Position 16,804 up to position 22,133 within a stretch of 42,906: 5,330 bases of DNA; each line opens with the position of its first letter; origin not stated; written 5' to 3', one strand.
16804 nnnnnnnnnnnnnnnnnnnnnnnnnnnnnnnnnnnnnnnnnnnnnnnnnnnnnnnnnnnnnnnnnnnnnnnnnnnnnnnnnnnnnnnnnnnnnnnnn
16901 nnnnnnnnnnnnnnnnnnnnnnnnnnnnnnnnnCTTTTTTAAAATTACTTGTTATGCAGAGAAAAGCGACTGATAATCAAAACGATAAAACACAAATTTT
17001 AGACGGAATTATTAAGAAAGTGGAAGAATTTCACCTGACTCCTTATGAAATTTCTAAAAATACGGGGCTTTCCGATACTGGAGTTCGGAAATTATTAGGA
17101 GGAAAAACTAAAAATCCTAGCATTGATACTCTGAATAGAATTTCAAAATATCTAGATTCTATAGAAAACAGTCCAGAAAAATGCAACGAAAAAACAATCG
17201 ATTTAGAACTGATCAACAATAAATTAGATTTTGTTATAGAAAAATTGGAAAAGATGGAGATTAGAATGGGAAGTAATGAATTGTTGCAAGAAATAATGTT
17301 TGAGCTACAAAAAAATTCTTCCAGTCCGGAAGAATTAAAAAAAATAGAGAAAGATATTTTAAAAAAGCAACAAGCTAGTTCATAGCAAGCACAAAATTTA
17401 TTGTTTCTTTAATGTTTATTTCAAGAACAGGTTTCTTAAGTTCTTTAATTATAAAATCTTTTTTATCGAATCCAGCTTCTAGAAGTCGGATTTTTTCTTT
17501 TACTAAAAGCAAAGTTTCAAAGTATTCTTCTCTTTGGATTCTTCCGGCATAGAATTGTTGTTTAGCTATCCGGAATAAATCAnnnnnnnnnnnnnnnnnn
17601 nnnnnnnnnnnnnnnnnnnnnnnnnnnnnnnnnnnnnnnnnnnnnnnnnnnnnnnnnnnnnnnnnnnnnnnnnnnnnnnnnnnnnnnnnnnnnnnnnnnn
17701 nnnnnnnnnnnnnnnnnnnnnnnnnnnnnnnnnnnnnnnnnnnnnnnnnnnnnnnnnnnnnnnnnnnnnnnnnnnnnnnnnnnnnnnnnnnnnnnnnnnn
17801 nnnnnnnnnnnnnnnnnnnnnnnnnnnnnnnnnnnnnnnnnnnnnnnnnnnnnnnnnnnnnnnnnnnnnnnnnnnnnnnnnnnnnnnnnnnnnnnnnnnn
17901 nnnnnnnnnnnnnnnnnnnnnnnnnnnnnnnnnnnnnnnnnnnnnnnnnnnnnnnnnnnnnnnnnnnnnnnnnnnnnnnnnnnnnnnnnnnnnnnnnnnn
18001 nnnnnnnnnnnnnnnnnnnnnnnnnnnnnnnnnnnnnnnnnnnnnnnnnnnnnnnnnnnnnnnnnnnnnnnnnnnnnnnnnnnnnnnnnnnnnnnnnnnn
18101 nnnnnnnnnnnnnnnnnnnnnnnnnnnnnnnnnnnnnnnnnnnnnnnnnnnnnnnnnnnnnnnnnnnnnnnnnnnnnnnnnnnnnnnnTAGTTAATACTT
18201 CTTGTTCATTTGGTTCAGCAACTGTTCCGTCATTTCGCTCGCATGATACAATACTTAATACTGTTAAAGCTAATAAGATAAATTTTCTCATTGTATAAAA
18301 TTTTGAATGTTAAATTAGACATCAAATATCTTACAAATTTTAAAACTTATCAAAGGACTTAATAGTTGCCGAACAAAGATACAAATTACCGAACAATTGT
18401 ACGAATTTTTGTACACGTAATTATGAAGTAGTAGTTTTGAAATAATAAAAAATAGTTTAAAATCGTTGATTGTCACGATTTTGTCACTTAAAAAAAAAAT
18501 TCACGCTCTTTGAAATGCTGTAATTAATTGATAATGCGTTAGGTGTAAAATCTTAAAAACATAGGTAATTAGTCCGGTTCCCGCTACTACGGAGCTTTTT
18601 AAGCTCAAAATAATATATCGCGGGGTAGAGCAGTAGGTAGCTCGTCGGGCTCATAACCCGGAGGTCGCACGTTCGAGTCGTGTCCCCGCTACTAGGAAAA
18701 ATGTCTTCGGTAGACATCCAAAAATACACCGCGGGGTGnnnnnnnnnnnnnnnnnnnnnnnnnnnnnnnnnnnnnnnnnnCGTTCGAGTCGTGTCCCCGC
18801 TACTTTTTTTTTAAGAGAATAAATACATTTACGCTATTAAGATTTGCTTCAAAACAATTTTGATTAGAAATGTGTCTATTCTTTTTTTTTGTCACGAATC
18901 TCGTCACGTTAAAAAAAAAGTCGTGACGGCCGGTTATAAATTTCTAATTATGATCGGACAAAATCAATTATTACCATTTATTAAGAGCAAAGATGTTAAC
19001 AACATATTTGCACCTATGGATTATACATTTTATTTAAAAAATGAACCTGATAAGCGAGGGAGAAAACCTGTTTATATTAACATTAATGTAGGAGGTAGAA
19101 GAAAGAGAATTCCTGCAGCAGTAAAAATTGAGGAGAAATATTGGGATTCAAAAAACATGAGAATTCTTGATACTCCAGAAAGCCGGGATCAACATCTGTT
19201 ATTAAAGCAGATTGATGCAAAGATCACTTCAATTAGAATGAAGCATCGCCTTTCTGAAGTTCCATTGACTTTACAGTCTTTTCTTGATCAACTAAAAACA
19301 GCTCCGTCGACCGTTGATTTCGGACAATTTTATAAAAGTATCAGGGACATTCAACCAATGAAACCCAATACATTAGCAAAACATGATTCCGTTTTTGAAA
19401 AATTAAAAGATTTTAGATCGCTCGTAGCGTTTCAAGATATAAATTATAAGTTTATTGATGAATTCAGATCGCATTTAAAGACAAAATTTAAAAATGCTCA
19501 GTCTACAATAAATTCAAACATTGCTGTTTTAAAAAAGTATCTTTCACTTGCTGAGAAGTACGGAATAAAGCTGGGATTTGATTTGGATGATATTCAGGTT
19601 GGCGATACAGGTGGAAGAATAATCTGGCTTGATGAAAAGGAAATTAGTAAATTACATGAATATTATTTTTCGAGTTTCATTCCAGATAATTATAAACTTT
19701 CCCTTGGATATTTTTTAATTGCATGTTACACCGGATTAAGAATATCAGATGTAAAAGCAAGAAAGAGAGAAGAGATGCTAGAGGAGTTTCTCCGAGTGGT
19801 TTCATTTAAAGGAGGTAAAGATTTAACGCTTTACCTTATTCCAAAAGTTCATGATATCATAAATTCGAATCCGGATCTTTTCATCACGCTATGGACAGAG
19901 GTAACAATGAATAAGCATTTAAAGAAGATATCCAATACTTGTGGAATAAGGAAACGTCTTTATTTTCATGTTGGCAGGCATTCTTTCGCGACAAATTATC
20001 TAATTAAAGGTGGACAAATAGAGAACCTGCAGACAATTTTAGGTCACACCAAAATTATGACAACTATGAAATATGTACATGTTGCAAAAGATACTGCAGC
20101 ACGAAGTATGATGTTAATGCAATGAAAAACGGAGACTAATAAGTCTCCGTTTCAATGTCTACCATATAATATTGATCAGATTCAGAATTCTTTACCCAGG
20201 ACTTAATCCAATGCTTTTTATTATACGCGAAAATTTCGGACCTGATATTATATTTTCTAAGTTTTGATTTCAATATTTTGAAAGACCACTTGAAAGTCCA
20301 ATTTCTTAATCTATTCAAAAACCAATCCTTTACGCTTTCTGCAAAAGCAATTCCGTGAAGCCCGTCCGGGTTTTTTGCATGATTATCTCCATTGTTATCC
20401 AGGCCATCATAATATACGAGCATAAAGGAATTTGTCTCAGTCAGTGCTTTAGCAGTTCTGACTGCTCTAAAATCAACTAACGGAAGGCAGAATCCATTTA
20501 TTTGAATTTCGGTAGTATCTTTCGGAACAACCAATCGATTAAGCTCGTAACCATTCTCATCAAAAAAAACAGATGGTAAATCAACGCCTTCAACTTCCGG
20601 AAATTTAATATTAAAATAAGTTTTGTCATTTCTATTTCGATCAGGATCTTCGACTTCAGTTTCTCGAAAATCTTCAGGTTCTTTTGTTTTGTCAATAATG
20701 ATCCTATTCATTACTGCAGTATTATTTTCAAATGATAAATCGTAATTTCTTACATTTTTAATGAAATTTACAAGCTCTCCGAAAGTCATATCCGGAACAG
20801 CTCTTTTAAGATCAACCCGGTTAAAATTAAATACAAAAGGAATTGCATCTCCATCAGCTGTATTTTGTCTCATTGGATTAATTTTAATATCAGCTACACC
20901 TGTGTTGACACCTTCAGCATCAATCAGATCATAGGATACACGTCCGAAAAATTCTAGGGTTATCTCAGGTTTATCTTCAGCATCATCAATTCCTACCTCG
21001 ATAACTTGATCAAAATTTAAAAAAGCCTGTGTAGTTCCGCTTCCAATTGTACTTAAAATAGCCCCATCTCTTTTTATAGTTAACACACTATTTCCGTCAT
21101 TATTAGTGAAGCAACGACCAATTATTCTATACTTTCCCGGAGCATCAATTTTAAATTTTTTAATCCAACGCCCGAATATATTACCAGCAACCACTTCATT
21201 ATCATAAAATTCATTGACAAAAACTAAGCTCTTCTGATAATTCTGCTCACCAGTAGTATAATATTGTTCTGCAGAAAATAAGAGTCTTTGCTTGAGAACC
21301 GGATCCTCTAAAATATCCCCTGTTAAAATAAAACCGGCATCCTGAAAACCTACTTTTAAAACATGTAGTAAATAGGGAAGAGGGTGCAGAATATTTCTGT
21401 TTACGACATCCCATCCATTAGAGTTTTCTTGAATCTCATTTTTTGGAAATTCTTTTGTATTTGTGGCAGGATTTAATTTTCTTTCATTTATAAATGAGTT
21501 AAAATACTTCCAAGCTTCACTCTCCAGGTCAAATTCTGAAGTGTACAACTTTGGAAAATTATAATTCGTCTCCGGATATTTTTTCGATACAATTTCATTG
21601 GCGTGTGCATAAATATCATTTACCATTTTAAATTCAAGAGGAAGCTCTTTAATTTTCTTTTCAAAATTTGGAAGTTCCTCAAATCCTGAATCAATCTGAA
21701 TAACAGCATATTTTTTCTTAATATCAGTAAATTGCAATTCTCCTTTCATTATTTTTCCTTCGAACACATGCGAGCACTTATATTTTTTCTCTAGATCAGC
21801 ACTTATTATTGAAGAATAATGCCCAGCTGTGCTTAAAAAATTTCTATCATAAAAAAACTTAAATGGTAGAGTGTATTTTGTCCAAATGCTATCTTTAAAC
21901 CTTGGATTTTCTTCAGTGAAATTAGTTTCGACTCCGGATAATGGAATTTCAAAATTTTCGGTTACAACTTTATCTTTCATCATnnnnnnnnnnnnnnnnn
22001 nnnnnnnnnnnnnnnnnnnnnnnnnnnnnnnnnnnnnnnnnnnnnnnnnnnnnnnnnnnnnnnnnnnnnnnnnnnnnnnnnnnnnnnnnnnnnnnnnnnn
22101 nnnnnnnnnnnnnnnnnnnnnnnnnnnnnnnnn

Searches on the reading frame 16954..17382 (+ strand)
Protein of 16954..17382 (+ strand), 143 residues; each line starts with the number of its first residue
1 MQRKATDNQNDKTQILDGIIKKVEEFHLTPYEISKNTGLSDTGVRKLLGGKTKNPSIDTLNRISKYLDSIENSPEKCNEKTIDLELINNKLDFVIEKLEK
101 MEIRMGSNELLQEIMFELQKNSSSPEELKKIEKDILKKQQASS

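Call 69: search_protein_families(library=pfam, proteins=[window:16954-17382:+], max_evalue=0.01)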
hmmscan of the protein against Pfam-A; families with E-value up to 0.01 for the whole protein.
window:16954-17382:+ (143 aa): 2 families
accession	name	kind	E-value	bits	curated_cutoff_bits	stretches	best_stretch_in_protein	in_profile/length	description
PF13443.12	HTH_26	-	1.7e-05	25.4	22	1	28-68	11-51/63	Cro/C1-type HTH DNA-binding domain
PF01381.28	HTH_3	-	0.00011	22.6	23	1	22-68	4-49/55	Helix-turn-helix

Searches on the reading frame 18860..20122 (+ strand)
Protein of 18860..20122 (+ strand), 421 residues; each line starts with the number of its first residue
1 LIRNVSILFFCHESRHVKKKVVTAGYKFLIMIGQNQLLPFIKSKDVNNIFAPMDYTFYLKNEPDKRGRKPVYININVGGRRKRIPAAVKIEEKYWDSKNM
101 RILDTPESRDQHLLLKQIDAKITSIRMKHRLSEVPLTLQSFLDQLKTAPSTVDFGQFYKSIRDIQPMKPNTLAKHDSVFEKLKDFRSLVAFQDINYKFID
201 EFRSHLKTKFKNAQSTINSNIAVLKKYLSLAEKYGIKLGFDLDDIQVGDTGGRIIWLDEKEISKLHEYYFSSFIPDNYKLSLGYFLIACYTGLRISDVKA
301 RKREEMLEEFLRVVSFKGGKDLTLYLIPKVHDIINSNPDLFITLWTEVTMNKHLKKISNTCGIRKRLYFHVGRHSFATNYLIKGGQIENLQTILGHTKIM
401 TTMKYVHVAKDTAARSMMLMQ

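Call 9: search_protein_families(library=phrogs, proteins=[window:18860-20122:+], max_evalue=0.001)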
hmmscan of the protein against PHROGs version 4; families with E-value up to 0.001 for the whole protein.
window:18860-20122:+ (421 aa): 6 families
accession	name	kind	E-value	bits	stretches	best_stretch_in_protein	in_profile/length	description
phrog_1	-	integration and excision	5.8e-27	96.2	1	65-415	118-442/611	integrase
phrog_216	-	integration and excision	4.2e-24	86.2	1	254-421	53-237/301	integrase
phrog_7269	-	integration and excision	1.5e-12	48.3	1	351-417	14-78/89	integrase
phrog_23271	-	unknown function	6.8e-08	33.4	1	370-410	12-52/67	-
phrog_34557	-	integration and excision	3.6e-05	24.5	1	350-413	110-171/183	integrase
phrog_7685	-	integration and excision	7.6e-05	23.4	1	346-413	163-228/240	integrase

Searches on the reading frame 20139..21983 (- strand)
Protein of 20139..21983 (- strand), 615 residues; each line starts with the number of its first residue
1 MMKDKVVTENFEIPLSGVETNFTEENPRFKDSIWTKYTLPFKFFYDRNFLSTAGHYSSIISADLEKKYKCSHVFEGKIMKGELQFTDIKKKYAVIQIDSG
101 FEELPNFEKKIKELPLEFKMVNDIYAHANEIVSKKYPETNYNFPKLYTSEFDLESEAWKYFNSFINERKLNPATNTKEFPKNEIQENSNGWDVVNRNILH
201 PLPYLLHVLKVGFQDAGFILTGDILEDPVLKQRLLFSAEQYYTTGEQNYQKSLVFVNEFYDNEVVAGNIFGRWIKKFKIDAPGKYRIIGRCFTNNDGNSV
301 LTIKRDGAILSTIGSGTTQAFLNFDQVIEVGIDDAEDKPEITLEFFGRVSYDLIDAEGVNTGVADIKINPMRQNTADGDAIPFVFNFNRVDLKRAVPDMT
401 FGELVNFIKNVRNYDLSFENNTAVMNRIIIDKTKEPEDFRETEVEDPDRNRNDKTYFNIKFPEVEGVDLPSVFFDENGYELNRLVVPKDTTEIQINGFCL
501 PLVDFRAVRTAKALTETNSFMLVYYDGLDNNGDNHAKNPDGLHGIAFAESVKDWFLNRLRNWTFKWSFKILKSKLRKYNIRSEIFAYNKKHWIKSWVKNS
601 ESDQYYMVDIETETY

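Call 9: search_protein_families(library=phrogs, proteins=[window:20139-21983:-], max_evalue=0.001)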
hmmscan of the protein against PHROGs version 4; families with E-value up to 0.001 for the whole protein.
window:20139-21983:- (615 aa): 1 family
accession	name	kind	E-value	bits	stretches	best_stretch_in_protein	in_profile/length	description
phrog_19879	-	unknown function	3.8e-66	224.8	2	5-270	3-259/638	-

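Call 69: search_protein_families(library=pfam, proteins=[window:20139-21983:-], max_evalue=0.01)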
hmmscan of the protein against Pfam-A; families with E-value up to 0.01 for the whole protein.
window:20139-21983:- (615 aa): 0 families

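Call 86: search_protein_families(library=ncbifam, proteins=[window:20139-21983:-], max_evalue=0.01)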
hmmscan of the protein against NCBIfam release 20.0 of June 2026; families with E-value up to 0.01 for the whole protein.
window:20139-21983:- (615 aa): 0 families
